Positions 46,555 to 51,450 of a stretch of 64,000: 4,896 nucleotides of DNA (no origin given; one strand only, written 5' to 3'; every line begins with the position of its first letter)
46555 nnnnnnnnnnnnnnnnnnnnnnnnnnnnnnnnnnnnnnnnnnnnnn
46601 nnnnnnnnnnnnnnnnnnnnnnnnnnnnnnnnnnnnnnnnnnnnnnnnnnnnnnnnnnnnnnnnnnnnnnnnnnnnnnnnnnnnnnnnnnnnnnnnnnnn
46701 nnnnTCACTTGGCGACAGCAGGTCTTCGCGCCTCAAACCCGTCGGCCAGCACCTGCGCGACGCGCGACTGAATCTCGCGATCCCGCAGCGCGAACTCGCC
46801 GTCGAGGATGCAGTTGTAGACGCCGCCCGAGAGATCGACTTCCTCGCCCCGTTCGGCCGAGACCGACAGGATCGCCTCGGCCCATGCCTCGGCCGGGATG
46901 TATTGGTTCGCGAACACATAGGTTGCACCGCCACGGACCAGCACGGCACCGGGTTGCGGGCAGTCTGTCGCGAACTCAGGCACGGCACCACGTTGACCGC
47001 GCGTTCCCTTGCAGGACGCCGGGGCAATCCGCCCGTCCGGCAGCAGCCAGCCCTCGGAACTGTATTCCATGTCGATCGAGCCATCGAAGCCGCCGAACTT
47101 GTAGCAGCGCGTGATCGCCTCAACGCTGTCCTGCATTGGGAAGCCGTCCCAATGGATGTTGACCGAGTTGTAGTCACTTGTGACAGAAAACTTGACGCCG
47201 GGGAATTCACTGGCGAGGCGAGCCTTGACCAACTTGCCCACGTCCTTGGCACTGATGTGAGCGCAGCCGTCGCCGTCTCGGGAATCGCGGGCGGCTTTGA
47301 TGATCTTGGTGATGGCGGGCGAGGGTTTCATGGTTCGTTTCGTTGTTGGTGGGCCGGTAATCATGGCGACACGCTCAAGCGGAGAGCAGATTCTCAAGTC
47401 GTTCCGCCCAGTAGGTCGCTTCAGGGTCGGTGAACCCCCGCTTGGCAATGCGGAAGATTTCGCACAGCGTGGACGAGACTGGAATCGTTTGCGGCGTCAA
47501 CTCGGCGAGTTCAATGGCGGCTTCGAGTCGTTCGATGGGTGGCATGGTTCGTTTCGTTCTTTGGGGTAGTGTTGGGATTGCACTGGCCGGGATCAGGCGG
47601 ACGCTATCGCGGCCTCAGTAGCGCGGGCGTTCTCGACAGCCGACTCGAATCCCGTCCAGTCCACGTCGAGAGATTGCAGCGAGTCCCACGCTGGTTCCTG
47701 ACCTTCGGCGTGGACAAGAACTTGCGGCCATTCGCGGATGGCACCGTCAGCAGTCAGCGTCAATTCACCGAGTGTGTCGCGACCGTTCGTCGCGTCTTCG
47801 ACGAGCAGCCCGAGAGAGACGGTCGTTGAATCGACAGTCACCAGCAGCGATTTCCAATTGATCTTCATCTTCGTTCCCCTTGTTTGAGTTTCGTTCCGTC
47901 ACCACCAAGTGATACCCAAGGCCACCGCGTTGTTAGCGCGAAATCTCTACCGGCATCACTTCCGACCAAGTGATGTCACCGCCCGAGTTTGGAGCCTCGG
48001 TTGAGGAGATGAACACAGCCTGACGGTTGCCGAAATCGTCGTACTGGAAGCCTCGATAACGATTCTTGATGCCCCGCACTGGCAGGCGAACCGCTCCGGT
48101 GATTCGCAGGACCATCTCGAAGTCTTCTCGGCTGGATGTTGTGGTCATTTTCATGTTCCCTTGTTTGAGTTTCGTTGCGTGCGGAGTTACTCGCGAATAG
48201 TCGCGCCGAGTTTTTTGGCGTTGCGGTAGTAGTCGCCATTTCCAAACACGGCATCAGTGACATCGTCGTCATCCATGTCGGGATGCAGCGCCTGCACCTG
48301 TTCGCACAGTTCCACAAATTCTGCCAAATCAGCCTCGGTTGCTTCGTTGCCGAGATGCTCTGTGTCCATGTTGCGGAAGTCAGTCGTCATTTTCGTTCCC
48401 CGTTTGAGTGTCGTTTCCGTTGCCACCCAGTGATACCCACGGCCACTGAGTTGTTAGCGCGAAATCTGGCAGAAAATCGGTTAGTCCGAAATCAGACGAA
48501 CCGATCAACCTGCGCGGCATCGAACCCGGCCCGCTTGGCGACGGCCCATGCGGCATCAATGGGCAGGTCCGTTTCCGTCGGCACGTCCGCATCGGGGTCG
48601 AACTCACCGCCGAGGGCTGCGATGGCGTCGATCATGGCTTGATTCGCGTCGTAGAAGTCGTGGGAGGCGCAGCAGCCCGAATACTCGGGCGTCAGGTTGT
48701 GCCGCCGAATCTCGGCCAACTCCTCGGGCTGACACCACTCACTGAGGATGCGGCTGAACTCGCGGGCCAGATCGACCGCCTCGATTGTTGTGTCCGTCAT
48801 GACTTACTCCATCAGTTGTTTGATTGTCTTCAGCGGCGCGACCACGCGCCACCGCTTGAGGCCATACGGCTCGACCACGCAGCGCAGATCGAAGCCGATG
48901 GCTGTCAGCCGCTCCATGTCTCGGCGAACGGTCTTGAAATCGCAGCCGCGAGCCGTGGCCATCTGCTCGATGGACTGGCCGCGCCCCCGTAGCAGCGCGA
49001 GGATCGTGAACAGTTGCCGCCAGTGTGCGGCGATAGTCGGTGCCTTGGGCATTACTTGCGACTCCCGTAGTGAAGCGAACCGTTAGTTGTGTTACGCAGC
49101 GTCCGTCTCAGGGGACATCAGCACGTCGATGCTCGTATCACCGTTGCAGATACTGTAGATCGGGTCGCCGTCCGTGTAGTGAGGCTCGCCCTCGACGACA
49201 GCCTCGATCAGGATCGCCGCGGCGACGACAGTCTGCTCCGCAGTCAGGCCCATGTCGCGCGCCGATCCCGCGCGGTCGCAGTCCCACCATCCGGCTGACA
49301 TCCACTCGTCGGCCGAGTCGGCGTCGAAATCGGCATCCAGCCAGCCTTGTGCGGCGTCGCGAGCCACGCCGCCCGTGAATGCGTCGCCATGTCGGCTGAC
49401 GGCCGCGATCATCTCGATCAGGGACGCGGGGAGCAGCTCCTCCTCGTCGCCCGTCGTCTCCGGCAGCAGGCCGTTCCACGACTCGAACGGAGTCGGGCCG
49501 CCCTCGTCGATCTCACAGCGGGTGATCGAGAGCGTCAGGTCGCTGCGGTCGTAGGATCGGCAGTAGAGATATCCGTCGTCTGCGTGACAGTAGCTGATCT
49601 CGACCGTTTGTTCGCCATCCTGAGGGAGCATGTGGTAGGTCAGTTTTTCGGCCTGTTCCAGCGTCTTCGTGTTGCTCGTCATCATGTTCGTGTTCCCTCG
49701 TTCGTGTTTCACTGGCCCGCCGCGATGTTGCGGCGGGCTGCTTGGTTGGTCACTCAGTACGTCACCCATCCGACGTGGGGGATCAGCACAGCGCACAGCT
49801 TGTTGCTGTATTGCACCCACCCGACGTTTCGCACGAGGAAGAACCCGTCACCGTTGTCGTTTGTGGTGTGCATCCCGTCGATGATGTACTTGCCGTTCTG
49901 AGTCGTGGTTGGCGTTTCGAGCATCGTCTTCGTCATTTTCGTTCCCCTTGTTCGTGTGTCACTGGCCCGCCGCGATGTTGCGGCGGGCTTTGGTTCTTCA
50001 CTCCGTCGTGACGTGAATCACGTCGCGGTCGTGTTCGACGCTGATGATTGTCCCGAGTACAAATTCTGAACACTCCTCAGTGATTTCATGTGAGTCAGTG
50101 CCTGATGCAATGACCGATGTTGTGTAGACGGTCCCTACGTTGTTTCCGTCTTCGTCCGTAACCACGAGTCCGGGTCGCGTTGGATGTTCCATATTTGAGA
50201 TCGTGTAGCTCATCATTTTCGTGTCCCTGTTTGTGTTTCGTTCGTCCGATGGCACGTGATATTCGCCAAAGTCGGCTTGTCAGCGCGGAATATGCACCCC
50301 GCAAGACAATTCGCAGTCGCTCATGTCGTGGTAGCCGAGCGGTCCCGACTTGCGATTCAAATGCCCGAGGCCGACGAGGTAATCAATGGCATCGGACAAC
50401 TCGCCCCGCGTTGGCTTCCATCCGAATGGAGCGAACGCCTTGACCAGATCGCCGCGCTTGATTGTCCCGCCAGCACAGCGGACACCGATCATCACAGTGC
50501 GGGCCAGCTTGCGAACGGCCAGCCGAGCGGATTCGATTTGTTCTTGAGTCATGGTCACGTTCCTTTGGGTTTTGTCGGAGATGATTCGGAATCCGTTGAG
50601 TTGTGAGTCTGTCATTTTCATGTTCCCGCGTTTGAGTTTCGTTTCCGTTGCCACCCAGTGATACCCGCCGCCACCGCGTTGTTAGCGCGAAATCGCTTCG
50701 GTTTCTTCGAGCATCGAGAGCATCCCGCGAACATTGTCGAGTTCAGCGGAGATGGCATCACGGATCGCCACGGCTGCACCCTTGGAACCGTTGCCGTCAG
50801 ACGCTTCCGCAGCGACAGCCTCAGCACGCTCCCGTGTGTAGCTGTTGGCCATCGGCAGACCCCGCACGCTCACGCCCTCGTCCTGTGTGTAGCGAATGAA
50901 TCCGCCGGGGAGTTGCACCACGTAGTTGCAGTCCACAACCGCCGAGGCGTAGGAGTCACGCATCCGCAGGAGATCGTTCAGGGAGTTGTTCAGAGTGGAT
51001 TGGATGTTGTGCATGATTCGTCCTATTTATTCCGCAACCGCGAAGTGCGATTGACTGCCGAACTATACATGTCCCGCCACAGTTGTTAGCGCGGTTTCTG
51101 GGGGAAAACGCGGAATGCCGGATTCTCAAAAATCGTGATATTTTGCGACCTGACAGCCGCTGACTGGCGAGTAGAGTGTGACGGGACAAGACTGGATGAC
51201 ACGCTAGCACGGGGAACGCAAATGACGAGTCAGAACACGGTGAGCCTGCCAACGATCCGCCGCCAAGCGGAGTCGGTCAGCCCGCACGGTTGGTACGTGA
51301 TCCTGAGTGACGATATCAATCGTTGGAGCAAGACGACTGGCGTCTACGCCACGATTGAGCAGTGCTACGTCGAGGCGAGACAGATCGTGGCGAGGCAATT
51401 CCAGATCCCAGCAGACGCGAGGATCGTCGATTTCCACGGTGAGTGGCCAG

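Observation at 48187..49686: Cluster of small, strongly acidic proteins (candidate DNA mimics / anti-defense)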

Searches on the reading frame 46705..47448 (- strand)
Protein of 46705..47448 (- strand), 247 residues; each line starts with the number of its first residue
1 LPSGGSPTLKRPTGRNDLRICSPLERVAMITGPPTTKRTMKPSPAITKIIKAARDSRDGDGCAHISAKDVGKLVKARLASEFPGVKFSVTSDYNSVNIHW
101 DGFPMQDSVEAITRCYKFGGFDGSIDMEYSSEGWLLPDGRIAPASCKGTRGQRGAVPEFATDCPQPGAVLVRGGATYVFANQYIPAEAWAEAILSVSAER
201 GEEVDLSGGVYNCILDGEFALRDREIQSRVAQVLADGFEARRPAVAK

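Call 11: search_protein_families(library=pfam, proteins=[window:46705-47448:-], max_evalue=0.01)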
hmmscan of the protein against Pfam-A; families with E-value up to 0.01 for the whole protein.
window:46705-47448:- (247 aa): 1 family
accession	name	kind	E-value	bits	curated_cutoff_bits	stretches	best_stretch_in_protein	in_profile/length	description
PF18847.6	LPD29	-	8.7e-12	46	27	1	65-135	1-73/93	Large polyvalent protein associated domain 29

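Call 14: search_protein_families(library=ncbifam, proteins=[window:46705-47448:-], max_evalue=1)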
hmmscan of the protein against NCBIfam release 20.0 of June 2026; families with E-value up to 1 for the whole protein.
window:46705-47448:- (247 aa): 0 families

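Call 94: search_protein_families(library=phrogs, proteins=[window:46705-47331:-], max_evalue=0.001)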
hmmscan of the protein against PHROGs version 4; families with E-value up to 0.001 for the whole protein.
window:46705-47331:- (208 aa): 1 family
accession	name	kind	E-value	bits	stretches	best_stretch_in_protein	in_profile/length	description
phrog_15549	-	unknown function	2.9e-11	44.5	1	25-89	9-74/172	-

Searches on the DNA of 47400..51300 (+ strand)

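Call 7: search_dna_similar(query=window:47400-51300:+, collection=phages, mode=distant)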
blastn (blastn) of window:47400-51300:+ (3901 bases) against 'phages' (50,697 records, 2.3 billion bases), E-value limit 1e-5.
No match.

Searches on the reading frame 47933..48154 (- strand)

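Call 9: search_protein_families(library=pfam, proteins=[window:47933-48154:-], max_evalue=1)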
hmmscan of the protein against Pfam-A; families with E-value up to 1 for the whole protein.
window:47933-48154:- (73 aa): 0 families

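Call 10: search_protein_families(library=phrogs, proteins=[window:47933-48154:-], max_evalue=1)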
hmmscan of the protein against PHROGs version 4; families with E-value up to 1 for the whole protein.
window:47933-48154:- (73 aa): 1 family
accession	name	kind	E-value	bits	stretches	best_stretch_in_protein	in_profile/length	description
phrog_33096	-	unknown function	0.12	12.7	1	11-57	69-117/256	-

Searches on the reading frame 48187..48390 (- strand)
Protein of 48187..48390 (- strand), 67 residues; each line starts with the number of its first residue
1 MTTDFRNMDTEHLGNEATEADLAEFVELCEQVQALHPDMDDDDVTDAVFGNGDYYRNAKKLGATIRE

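Call 9: search_protein_families(library=pfam, proteins=[window:48187-48390:-], max_evalue=1)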
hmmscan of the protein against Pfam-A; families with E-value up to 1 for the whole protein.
window:48187-48390:- (67 aa): 0 families

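Call 10: search_protein_families(library=phrogs, proteins=[window:48187-48390:-], max_evalue=1)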
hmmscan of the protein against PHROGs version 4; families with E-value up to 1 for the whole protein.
window:48187-48390:- (67 aa): 2 families
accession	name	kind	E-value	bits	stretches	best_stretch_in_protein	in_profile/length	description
phrog_28455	-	unknown function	3e-05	24.9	1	18-52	26-60/75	-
phrog_14606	-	unknown function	0.2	12.2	1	17-50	152-185/263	-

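Call 14: search_protein_families(library=ncbifam, proteins=[window:48187-48390:-], max_evalue=1)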
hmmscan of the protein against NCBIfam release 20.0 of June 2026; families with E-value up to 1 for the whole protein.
window:48187-48390:- (67 aa): 2 families
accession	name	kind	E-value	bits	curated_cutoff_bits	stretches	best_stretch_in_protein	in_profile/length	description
NF002334.0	PRK01294.1-2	equivalog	0.059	12.5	285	1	15-58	147-190/336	lipase secretion chaperone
NF000264.2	blaOCH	exception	0.059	12.4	800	1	8-56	243-287/390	OCH family extended-spectrum class C beta-lactamase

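Call 38: search_dna_similar(query=window:48187-48390:-, collection=phages, mode=protein, max_evalue=0.1, max_rows=30)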
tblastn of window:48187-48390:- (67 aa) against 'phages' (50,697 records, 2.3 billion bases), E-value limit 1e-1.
No match.

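Call 82: find_related_loci(query=window:48187-48390:-, collection=metagenome_contigs, flank=5000)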
Query window:48187-48390:- (67 aa) in metagenome_contigs; peptide patterns used: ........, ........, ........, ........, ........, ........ (x = any residue, [..] = any of these).
217 stretches matched a pattern; 1 encode a relative of the query (tblastn E <= 1e-3); 1 distinct loci.
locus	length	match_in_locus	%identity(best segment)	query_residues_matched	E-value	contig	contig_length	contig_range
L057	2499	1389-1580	98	1-64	5e-43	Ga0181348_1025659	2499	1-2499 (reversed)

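Call 93: search_protein_families(library=padloc, proteins=[window:48187-48390:-], max_evalue=0.01)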
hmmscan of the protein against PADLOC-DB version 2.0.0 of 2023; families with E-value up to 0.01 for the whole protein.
window:48187-48390:- (67 aa): 0 families
